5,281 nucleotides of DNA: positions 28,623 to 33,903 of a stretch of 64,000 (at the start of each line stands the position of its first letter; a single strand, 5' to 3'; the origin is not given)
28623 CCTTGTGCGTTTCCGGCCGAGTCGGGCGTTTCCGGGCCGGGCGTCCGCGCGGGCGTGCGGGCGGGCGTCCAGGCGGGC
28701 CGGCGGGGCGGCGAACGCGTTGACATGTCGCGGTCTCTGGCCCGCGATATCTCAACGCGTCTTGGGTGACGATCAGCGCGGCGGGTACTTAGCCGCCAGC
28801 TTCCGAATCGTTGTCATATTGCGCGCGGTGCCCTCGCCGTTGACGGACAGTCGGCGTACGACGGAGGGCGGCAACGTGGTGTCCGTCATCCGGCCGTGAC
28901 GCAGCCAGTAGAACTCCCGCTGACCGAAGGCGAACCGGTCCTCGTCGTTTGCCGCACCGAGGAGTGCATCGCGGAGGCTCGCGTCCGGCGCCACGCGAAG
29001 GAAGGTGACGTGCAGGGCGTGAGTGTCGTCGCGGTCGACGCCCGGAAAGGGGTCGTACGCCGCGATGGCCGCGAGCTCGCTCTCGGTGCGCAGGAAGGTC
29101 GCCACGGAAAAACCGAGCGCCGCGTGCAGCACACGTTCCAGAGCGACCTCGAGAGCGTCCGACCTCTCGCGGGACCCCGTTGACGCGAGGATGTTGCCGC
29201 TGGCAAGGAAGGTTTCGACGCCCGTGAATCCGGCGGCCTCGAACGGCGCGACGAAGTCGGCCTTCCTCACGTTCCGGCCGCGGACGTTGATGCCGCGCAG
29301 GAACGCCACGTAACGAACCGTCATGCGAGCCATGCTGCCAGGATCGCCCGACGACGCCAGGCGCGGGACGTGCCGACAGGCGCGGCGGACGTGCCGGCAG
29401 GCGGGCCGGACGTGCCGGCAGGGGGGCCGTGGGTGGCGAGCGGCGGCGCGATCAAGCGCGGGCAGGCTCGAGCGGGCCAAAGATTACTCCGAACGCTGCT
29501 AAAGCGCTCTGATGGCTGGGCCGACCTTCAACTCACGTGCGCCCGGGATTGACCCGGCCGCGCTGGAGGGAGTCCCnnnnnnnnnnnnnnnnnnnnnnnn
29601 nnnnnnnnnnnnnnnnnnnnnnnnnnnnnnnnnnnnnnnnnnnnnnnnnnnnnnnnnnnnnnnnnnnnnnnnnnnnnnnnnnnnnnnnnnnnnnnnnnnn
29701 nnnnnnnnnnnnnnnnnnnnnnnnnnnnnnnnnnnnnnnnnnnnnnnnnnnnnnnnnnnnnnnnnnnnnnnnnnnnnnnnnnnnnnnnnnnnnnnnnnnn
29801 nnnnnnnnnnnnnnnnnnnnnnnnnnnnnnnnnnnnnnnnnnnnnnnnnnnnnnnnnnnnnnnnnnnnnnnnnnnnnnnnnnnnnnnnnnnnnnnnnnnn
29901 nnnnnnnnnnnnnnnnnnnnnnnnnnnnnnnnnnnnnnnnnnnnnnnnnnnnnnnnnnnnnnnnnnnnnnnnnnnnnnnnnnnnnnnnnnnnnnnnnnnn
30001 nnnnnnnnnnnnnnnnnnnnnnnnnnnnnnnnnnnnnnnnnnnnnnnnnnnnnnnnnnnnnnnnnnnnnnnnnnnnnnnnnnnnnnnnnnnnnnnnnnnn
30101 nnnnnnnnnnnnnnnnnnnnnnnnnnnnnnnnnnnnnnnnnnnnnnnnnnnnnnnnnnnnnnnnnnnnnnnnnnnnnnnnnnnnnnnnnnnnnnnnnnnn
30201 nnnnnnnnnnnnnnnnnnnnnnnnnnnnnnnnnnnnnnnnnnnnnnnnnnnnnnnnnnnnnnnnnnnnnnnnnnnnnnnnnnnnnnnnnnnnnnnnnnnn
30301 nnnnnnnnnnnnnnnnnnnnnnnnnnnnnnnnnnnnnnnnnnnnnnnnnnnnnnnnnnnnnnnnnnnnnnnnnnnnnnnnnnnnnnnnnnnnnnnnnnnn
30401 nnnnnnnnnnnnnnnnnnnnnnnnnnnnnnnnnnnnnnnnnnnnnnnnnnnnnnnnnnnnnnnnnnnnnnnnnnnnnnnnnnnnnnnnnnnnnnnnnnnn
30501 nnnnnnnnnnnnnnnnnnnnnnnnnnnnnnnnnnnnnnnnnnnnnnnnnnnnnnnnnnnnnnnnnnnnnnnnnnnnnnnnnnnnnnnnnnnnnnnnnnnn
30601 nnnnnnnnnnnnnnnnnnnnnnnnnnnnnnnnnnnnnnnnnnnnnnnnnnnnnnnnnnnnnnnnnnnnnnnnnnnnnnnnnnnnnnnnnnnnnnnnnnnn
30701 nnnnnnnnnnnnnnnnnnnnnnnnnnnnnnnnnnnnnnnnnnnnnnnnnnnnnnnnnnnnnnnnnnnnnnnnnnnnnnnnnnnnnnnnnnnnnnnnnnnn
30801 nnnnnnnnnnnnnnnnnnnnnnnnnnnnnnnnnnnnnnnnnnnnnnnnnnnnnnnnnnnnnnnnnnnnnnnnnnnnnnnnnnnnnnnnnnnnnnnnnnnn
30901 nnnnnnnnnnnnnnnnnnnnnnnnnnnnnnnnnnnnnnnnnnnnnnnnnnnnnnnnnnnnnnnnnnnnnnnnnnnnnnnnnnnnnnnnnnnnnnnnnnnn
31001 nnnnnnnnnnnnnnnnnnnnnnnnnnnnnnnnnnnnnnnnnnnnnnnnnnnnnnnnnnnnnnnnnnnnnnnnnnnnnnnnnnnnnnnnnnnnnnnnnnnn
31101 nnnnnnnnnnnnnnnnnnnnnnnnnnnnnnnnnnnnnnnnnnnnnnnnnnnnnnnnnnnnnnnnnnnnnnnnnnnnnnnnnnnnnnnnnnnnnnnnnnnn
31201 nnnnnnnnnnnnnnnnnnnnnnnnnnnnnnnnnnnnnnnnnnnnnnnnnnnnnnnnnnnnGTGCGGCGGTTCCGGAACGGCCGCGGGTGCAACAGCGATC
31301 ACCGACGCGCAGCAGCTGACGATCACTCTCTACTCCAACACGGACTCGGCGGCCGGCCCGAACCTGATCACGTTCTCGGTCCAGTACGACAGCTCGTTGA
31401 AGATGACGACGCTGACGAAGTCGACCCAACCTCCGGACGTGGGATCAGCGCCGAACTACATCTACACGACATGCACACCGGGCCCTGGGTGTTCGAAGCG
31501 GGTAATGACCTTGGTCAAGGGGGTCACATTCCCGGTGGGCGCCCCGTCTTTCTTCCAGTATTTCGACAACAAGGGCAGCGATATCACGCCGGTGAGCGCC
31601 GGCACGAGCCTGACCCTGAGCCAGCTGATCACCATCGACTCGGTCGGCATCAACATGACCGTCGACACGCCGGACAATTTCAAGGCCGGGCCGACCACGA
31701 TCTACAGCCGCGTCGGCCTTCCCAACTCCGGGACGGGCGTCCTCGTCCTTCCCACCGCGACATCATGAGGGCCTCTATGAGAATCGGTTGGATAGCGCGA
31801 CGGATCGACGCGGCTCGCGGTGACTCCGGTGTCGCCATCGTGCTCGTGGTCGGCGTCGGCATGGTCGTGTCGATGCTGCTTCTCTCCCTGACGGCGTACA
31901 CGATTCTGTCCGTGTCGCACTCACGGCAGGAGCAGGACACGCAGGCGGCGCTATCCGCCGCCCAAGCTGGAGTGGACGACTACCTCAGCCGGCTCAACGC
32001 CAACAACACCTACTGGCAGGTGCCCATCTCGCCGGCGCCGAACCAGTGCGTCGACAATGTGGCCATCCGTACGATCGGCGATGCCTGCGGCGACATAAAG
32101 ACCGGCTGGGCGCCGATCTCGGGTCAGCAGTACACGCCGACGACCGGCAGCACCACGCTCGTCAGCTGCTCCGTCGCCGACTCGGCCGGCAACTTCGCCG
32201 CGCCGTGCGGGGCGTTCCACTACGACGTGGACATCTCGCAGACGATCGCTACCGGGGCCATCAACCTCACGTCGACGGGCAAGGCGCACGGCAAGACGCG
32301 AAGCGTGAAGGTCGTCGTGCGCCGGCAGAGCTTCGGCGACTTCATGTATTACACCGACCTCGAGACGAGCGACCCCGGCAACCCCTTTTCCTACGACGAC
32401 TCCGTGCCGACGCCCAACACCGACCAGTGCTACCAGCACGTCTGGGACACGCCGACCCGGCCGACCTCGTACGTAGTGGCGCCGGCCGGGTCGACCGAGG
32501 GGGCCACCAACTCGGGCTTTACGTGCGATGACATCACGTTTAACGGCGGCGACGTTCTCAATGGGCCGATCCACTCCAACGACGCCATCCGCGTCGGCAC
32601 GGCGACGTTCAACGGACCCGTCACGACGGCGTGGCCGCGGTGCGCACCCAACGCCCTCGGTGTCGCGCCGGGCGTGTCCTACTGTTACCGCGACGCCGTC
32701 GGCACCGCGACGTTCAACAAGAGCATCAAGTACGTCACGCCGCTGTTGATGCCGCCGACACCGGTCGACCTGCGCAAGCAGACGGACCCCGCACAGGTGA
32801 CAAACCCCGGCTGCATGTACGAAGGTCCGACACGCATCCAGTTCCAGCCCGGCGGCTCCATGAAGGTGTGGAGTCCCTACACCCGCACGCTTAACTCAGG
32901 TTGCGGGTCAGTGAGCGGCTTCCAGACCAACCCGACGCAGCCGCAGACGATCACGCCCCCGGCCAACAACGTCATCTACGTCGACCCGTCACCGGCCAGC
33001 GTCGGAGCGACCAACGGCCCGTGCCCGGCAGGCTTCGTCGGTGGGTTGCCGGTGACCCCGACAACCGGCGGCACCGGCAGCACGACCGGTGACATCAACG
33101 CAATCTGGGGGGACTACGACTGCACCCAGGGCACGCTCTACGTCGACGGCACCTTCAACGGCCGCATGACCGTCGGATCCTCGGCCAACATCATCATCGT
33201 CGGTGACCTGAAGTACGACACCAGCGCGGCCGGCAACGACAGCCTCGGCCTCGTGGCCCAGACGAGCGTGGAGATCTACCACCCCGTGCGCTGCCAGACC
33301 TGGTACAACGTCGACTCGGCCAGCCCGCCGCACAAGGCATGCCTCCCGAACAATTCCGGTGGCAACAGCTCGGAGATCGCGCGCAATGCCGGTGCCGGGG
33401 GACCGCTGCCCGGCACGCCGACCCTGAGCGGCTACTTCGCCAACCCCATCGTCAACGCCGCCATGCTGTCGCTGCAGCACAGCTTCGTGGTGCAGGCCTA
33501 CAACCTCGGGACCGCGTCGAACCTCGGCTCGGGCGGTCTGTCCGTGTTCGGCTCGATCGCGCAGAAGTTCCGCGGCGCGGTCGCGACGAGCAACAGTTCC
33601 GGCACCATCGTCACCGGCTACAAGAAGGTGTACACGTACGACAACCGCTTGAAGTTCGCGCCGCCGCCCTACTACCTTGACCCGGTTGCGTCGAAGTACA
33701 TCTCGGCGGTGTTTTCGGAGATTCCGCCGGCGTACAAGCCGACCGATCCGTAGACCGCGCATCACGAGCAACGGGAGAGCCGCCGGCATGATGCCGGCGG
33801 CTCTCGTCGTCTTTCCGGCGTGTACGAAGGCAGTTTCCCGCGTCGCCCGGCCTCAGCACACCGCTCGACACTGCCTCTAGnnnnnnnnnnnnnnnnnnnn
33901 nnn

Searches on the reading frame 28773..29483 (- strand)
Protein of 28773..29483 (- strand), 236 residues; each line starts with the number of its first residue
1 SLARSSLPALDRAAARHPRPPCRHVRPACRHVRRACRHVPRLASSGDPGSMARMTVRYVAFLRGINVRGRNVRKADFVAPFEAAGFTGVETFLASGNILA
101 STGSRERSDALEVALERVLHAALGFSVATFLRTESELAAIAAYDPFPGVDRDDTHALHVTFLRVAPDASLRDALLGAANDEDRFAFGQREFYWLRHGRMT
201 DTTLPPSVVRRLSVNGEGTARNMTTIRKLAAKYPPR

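Call 9: search_protein_families(library=pfam, proteins=[window:28773-29483:-], max_evalue=0.001)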
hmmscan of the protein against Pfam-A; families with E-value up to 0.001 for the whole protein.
window:28773-29483:- (236 aa): 1 family
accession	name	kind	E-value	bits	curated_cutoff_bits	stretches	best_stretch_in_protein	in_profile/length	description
PF08002.16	DUF1697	-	8.6e-31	107.6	24.4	1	57-192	3-137/137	Protein of unknown function (DUF1697)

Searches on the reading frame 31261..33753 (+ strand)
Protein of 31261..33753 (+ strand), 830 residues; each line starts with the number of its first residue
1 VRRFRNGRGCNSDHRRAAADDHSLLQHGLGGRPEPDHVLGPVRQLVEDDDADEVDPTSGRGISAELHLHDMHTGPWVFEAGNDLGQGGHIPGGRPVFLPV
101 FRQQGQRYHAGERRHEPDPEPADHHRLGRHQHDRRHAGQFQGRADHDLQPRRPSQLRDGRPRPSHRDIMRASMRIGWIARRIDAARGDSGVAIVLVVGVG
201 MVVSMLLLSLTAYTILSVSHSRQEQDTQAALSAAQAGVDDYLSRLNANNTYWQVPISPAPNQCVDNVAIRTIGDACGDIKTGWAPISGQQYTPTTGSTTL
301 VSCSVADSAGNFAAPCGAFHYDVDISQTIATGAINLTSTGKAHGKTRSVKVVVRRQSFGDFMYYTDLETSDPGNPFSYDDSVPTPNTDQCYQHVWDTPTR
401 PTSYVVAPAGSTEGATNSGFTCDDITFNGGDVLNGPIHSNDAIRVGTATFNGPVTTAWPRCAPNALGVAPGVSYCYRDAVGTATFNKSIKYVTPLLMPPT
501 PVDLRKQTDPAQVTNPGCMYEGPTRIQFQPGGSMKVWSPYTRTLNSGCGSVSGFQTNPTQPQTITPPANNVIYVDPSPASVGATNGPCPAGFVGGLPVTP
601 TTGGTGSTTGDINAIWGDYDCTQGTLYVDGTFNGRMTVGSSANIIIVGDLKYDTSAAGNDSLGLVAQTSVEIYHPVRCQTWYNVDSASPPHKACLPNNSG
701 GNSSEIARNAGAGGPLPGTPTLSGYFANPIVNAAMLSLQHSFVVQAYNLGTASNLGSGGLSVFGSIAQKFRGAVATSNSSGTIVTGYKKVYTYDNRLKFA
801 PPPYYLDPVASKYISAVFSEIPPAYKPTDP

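Call 9: search_protein_families(library=pfam, proteins=[window:31261-33753:+], max_evalue=0.001)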
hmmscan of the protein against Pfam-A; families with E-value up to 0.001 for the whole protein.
window:31261-33753:+ (830 aa): 0 families

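Call 19: search_protein_families(library=pfam, proteins=[window:31261-33753:+], max_evalue=0.1)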
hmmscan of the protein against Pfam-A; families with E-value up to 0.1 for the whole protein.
window:31261-33753:+ (830 aa): 1 family
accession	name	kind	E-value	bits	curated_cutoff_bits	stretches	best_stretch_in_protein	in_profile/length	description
PF16241.10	DUF4900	-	0.052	14.3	29.4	0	424-457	53-87/89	Domain of unknown function (DUF4900)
